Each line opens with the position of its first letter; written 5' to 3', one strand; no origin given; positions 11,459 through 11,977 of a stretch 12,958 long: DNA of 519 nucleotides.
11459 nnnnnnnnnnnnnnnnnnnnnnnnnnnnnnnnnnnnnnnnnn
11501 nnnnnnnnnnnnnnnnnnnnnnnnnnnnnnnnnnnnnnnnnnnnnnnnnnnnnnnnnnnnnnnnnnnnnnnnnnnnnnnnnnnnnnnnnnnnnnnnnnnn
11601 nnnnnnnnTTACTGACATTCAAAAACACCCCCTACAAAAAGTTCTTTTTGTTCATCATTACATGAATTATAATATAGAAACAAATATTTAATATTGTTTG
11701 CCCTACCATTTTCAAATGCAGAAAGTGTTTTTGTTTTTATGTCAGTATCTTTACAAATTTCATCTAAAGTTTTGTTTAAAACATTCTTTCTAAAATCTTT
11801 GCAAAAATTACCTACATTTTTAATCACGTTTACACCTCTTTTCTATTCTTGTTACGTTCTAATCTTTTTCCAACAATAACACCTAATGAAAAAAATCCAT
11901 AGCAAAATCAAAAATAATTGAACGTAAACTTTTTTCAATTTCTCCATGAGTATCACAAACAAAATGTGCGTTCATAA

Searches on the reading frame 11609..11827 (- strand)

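Call 3: search_protein_families(library=pfam, proteins=[window:11609-11827:-], max_evalue=1)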
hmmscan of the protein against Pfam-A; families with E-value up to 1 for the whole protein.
window:11609-11827:- (72 aa): 4 families
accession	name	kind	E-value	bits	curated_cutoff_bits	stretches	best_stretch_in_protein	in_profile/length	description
PF12844.13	HTH_19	-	0.00079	19.7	30.2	1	17-52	11-45/64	Helix-turn-helix domain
PF21205.3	Rep3_C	-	0.038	14.7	21.1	1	10-31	19-40/59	Initiator Rep protein, WH2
PF13413.12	HTH_25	-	0.053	13.8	24.6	1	18-45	10-37/62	Helix-turn-helix domain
PF01381.28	HTH_3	-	0.12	12.8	23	1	17-43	8-34/55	Helix-turn-helix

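Call 4: search_protein_families(library=phrogs, proteins=[window:11609-11827:-], max_evalue=0.1)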
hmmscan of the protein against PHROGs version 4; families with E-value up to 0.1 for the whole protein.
window:11609-11827:- (72 aa): 3 families
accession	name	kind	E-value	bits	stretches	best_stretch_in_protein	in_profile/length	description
phrog_2172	-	unknown function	0.0059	17.1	1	10-42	198-230/382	-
phrog_8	-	transcription regulation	0.0095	16.4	1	4-46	76-116/346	transcriptional regulator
phrog_2967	-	transcription regulation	0.066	13.7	1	17-44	22-49/225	transcriptional regulator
